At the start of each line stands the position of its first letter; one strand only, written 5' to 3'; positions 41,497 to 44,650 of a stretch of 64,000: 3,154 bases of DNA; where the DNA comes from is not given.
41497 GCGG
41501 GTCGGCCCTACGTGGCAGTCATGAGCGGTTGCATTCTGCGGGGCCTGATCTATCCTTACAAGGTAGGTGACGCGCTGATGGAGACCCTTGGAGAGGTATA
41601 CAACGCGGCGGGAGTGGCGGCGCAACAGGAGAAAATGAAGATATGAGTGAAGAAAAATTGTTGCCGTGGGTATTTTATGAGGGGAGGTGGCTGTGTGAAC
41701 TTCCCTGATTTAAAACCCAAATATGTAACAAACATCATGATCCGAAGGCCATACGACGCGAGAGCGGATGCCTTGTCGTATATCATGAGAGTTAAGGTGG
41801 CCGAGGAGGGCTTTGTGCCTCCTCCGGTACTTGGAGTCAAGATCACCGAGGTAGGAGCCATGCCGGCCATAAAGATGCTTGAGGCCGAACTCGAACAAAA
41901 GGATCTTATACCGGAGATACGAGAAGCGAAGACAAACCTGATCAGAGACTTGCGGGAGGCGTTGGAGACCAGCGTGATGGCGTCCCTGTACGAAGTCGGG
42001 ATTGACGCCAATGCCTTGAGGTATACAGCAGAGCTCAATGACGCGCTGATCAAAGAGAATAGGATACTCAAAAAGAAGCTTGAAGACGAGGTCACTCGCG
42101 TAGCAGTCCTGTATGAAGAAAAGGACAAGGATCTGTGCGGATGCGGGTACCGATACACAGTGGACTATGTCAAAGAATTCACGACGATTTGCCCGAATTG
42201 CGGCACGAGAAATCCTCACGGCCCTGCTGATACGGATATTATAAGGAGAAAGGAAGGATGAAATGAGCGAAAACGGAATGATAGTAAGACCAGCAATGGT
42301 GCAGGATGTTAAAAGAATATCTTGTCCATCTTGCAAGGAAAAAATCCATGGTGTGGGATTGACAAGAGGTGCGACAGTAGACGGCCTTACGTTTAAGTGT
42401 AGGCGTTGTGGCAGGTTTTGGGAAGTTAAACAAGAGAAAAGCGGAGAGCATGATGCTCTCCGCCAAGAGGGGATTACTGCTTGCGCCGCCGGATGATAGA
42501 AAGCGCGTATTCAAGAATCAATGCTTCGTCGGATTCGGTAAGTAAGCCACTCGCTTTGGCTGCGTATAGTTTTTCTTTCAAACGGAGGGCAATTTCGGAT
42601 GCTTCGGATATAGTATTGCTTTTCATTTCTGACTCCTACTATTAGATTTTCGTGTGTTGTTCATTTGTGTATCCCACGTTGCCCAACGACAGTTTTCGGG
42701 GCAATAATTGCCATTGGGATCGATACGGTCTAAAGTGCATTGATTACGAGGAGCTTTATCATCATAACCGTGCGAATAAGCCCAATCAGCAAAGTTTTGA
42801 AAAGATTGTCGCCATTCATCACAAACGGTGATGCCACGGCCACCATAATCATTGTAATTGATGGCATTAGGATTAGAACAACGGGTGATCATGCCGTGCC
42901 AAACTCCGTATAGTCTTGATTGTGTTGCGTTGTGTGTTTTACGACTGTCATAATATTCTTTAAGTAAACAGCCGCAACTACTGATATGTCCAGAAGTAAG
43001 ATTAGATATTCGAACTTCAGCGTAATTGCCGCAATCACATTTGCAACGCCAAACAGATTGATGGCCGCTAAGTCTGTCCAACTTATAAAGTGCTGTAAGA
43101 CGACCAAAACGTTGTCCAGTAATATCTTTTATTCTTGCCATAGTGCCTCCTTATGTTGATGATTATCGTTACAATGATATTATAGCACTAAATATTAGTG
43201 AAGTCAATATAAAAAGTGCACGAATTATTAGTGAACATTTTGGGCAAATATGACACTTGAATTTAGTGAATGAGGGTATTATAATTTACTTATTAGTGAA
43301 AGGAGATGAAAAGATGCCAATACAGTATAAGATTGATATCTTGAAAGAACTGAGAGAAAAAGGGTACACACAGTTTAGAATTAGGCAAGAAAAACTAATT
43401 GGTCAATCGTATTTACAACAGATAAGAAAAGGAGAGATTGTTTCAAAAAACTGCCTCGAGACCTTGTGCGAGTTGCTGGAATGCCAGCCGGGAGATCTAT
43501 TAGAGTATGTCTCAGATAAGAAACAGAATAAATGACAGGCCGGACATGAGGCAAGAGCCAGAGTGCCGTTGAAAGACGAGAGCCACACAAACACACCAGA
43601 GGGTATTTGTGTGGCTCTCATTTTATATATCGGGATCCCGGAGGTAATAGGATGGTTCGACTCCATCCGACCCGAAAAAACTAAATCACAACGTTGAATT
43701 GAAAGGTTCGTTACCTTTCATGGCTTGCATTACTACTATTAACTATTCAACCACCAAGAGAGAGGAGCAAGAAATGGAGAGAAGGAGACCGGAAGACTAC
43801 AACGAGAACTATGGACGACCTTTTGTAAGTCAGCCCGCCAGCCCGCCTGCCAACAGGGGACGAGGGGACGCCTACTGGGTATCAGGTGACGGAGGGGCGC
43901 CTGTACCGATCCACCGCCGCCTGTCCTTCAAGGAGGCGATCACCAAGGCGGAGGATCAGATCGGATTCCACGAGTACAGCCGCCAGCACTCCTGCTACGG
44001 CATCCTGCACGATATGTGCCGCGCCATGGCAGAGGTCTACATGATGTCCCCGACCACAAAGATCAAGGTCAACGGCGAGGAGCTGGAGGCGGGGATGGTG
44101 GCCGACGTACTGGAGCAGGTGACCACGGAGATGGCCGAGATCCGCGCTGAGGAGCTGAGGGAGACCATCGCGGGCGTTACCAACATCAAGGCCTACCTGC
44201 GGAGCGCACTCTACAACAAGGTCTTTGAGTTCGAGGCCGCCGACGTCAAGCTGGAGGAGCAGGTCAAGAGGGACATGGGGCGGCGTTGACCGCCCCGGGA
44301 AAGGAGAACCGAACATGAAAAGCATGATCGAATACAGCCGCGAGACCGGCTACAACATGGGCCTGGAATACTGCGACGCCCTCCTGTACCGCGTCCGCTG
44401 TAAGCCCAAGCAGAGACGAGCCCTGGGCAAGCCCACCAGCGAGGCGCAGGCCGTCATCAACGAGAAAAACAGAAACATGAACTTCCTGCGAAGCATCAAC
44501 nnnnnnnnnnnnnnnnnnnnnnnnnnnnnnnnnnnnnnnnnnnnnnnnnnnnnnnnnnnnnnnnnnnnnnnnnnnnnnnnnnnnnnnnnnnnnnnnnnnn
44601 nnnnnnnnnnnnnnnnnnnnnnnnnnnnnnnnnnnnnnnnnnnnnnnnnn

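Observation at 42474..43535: AT-rich, self-contained regulatory cassette: AP2-like DNA-binding protein plus coupled small protein, divergent from an HTH gene, with four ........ repeats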

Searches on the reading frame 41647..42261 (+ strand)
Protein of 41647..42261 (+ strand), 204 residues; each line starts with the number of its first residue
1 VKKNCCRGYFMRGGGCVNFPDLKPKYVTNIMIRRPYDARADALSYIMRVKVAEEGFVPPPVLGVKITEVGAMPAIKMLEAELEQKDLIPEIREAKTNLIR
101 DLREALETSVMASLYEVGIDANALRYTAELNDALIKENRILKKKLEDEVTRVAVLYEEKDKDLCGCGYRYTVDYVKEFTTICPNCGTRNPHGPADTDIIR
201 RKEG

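Call 8: search_protein_families(library=pfam, proteins=[window:41647-42261:+], max_evalue=0.1)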
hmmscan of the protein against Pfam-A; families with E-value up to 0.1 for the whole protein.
window:41647-42261:+ (204 aa): 3 families
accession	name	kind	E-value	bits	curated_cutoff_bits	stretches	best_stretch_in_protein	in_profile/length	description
PF03704.23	BTAD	-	0.041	14.7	22.1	1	85-137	79-129/146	Bacterial transcriptional activator domain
PF14570.12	zf-RING_4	-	0.051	13.8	27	0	158-185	10-43/48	RING/Ubox like zinc-binding domain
PF24463.1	DUF7577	-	0.091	12.8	28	0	181-191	4-14/27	Domain of unknown function (DUF7577)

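Call 9: search_protein_families(library=phrogs, proteins=[window:41647-42261:+], max_evalue=0.01)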
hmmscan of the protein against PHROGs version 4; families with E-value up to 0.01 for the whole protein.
window:41647-42261:+ (204 aa): 0 families

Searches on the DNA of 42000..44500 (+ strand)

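Call 12: search_dna_similar(query=window:42400-43700:+, collection=phages, mode=distant, max_rows=20)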
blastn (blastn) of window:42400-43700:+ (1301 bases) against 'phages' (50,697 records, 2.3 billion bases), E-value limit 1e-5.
Records with a match: 3; places in all: 3; records where one place covers at least 80% of the query: 0.
Best place of each record, by identity: 80-90% 2; 60-80% 1.
By first word of the organism name: Ralstonia 2; Bacteriophage 1.
By host as written in the record: Ralstonia solanacearum 2; - 1.
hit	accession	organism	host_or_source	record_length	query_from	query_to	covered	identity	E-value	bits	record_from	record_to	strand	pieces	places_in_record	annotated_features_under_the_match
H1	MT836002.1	Bacteriophage sp.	human fecal samples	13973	289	522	18%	66.2%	1e-7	65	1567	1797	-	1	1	record has no annotation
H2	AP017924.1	Ralstonia phage RP12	Ralstonia solanacearum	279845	392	461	5%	80.0%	1e-6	61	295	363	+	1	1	hypothetical protein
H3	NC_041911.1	Ralstonia phage RP12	Ralstonia solanacearum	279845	392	461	5%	80.0%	1e-6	61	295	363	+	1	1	HNH endonuclease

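Call 42: search_rna_families(source=window, start=42000, end=44500, threshold=evalue, max_evalue=1)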
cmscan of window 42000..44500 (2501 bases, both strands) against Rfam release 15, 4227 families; matches with E-value up to 1: 0.
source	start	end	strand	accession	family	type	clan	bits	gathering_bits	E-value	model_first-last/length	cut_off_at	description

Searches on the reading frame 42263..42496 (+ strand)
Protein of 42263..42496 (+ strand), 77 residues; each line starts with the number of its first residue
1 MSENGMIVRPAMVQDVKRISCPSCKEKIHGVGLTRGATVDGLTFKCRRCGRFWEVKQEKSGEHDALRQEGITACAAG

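Call 8: search_protein_families(library=pfam, proteins=[window:42263-42496:+], max_evalue=0.1)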
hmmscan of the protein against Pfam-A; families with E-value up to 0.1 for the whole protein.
window:42263-42496:+ (77 aa): 8 families
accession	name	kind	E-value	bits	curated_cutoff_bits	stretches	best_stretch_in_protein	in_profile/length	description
PF10122.14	Zn_ribbon_Com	-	0.0012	18.7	22.9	1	33-58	14-39/52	Mu-like prophage protein Com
PF09723.15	Zn_ribbon_8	-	0.0025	18.2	34.4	0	44-63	6-24/41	Zinc ribbon domain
PF19769.4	CPxCG_zf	-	0.0077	16.5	27.2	1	21-60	1-40/183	CPxCG-related zinc finger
PF23455.1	DUF7129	-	0.04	14.1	30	0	18-35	27-44/45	Domain of unknown function (DUF7129)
PF10058.14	Zn_ribbon_10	-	0.048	13.9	24.2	0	14-51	18-52/54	ER junction formation factor lunapark, zinc ribbon finger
PF18547.6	HalOD2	-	0.052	13.9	27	1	20-51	4-39/52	Halobacterial output domain 2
PF23454.1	Zn_ribbon_Brz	-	0.063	14.3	27.9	0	16-43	3-29/58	Transcriptional regulator Brz zinc beta ribbon domain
PF05207.18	Zn_ribbon_CSL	-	0.069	13.3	29.2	0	42-75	17-44/55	CSL zinc finger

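Call 9: search_protein_families(library=phrogs, proteins=[window:42263-42496:+], max_evalue=0.01)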
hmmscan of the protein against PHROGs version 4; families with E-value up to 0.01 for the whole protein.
window:42263-42496:+ (77 aa): 3 families
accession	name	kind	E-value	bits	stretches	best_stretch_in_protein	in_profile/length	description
phrog_6417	-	other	1.2e-05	26.2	1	13-63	2-47/68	translational regulator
phrog_5602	-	unknown function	0.00016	22.3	1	6-58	4-57/60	-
phrog_5806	-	unknown function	0.0053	17.5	0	45-54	5-14/43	-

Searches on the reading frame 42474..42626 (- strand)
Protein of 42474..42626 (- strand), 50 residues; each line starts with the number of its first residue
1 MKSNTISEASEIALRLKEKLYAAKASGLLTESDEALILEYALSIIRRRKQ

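Call 8: search_protein_families(library=pfam, proteins=[window:42474-42626:-], max_evalue=0.1)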
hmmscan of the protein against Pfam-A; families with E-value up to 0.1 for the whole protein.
window:42474-42626:- (50 aa): 0 families

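Call 9: search_protein_families(library=phrogs, proteins=[window:42474-42626:-], max_evalue=0.01)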
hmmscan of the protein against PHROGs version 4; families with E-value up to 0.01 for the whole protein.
window:42474-42626:- (50 aa): 0 families

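Call 17: search_protein_families(library=ncbifam, proteins=[window:42474-42626:-], max_evalue=1)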
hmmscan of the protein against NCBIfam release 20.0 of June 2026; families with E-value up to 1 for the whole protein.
window:42474-42626:- (50 aa): 0 families

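Call 55: find_homologous_proteins(query=window:42474-42626:-, max_evalue=0.01)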
Query window:42474-42626:- (50 aa): 2 proteins with E <= 0.01 among 2 candidates.
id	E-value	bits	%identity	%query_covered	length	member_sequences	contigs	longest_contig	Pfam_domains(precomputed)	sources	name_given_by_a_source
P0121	5.6e-15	71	86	100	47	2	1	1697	-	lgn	-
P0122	1.9e-12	63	78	100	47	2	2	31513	-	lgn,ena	-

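Call 56: find_encoding_contigs(protein=P0122, flank=8000, max_places=3)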
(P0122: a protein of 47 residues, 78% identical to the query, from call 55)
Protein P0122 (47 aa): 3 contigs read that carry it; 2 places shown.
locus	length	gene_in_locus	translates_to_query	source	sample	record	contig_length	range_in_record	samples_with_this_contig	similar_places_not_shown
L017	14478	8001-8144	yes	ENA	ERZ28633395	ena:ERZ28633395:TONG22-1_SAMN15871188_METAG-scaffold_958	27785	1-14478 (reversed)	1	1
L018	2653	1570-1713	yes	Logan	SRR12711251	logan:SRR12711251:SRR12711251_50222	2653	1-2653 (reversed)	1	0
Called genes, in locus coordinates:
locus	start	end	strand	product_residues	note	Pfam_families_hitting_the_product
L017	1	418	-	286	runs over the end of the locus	-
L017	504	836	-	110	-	PF04327:Peptidase_Prp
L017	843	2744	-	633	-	PF16510:P22_portal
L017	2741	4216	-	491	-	PF03237:Terminase_6N, PF04466:Terminase_3 (weak)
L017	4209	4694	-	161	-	-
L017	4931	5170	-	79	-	-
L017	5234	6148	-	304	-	PF23343:REP_ORF2-G2P (weak)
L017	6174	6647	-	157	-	-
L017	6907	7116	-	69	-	PF13443:HTH_26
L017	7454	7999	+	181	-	-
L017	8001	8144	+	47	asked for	-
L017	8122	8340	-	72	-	-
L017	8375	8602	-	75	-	-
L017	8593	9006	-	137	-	-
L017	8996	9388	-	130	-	-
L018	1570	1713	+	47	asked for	-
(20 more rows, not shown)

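Call 79: search_protein_representatives(alignment_id=A6)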
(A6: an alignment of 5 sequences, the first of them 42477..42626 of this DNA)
Query: 5 sequences, 47 profile positions. Proteins with E-value up to 0.001 (for the whole library): 27; up to 1e-10: 10; up to 1e-30: 0. The best 27 are listed.
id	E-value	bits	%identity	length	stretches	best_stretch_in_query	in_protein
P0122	8.1e-25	102.4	-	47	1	1-47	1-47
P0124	1.4e-22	95.3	-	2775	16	8-27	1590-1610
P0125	4.7e-21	90.4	-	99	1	2-47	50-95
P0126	3.2e-19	84.5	-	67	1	3-47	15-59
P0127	3.7e-14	68.3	-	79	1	3-47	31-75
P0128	3.7e-13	65.1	-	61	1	4-47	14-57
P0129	3.8e-13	65.1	-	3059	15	14-27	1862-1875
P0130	3.5e-12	62.0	-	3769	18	14-27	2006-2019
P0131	6.2e-12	61.2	-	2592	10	13-27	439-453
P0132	4.2e-11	58.5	-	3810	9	10-27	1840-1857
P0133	1.9e-10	56.4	-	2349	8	15-27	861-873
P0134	5.7e-10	54.9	-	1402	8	10-27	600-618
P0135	5.2e-08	48.6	-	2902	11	15-27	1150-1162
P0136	7.3e-08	48.2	-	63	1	8-45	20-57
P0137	6.7e-07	45.1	-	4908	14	13-27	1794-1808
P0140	1.7e-06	43.8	-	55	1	7-47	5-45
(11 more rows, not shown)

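Call 81: find_encoding_contigs(protein=P0126, flank=5000, max_places=3)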
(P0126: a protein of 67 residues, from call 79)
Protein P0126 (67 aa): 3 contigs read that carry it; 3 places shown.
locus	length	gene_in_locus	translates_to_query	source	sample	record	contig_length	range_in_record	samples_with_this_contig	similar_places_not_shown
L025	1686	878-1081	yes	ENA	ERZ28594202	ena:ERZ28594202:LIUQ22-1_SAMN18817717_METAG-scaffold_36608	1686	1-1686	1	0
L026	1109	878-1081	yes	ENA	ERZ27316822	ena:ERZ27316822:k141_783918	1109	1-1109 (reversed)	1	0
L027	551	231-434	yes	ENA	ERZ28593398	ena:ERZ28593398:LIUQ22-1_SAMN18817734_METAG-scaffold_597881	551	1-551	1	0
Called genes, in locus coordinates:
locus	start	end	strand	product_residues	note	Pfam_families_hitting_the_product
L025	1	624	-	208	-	?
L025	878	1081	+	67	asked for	-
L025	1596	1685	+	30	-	?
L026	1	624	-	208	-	?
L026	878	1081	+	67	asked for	-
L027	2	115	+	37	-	?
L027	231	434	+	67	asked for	-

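Call 82: find_encoding_contigs(protein=P0136, flank=4000, max_places=2)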
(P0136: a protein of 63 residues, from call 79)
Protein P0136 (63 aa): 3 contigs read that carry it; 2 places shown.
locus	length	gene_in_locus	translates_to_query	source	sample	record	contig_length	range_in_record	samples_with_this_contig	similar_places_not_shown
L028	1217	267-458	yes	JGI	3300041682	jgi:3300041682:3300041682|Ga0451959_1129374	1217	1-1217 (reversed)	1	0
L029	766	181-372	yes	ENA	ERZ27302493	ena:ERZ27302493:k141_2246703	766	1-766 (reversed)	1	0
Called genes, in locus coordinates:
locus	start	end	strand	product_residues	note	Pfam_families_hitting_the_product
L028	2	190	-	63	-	?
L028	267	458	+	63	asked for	-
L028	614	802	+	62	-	-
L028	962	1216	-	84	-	?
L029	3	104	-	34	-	?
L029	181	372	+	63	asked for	-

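Call 83: find_encoding_contigs(protein=P0140, flank=4000, max_places=2)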
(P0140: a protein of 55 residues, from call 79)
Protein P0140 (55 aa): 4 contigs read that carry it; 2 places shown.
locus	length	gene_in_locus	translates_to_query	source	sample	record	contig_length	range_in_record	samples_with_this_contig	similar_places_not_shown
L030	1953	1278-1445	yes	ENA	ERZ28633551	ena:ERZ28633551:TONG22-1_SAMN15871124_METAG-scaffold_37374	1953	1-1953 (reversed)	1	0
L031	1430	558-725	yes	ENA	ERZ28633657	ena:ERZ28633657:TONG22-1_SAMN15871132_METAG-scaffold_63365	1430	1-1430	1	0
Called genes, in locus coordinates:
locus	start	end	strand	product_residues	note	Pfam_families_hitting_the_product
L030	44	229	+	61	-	-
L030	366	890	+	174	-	-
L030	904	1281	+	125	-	-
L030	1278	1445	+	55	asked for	-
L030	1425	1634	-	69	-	-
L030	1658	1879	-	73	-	-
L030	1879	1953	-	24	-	?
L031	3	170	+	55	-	?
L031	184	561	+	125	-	-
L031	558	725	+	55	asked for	-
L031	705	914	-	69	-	-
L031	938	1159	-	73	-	-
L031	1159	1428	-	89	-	?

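Call 94: search_protein_families(library=pfam, alignment_id=A8, max_evalue=10)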
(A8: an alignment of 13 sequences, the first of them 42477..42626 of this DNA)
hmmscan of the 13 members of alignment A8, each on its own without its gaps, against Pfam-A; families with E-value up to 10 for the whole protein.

A. member 1, window:42477-42626:- (50 aa): 0 families

B. families by the number of members that match (of 13 scanned): 13 families
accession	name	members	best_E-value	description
PF08891.16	YfcL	1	0.0014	YfcL protein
PF17935.6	TetR_C_27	1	0.011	Tetracyclin repressor-like, C-terminal domain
PF07900.17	DUF1670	1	0.013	Protein of unknown function (DUF1670)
PF06243.16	PaaB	1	0.023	Phenylacetic acid degradation B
PF03449.20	GreA_GreB_N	1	0.039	Transcription elongation factor, N-terminal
PF12296.13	HsbA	1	0.06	Hydrophobic surface binding protein A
PF24565.1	Ned1_M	1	0.066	Nuclear elongation and deformation protein 1-like, middle domain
PF16146.10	DUF4854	1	0.07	Domain of unknown function (DUF4854)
PF14632.11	SPT6_acidic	1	0.079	Acidic N-terminal SPT6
PF10925.13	DUF2680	1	0.088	Protein of unknown function (DUF2680)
PF17932.6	TetR_C_24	1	0.1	Tetracyclin repressor-like, C-terminal domain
PF18162.6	Arc_C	1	0.11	Arc C-lobe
PF17922.6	TetR_C_17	1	0.11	Tetracyclin repressor-like, C-terminal domain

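Call 95: search_solved_structures(query=A8, max_evalue=10, show_alignments=3)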
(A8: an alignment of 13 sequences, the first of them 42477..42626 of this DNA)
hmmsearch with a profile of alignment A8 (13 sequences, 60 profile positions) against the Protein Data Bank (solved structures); distinct sequences matched with E-value up to 10: 10.
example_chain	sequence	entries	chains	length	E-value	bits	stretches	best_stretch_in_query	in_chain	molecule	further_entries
6xm1_B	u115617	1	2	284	0.033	17.2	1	21-40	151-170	Tlg2 Qa SNARE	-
6xmd_B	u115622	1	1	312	0.043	16.9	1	21-40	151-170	Tlg2 Qa SNARE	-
5if3_A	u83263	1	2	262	0.24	14.5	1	11-49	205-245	Short-chain dehydrogenase/reductase SDR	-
6e9x_C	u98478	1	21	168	0.3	14.2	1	15-35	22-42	DHF91 filament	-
6v7m_B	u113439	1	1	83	0.93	12.6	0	15-31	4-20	Apolipoprotein E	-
6v39_X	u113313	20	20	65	2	11.5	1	8-41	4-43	50S ribosomal protein L29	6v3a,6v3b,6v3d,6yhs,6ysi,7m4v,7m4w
1h7i_A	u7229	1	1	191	7.1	9.8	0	10-30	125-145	APOLIPOPROTEIN E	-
2kc3_A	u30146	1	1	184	7.8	9.6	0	13-31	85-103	Apolipoprotein E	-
6iwb_A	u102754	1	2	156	8.8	9.5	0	13-31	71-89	Apolipoprotein E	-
1ea8_A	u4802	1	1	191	9.1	9.4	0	13-31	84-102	APOLIPOPROTEIN E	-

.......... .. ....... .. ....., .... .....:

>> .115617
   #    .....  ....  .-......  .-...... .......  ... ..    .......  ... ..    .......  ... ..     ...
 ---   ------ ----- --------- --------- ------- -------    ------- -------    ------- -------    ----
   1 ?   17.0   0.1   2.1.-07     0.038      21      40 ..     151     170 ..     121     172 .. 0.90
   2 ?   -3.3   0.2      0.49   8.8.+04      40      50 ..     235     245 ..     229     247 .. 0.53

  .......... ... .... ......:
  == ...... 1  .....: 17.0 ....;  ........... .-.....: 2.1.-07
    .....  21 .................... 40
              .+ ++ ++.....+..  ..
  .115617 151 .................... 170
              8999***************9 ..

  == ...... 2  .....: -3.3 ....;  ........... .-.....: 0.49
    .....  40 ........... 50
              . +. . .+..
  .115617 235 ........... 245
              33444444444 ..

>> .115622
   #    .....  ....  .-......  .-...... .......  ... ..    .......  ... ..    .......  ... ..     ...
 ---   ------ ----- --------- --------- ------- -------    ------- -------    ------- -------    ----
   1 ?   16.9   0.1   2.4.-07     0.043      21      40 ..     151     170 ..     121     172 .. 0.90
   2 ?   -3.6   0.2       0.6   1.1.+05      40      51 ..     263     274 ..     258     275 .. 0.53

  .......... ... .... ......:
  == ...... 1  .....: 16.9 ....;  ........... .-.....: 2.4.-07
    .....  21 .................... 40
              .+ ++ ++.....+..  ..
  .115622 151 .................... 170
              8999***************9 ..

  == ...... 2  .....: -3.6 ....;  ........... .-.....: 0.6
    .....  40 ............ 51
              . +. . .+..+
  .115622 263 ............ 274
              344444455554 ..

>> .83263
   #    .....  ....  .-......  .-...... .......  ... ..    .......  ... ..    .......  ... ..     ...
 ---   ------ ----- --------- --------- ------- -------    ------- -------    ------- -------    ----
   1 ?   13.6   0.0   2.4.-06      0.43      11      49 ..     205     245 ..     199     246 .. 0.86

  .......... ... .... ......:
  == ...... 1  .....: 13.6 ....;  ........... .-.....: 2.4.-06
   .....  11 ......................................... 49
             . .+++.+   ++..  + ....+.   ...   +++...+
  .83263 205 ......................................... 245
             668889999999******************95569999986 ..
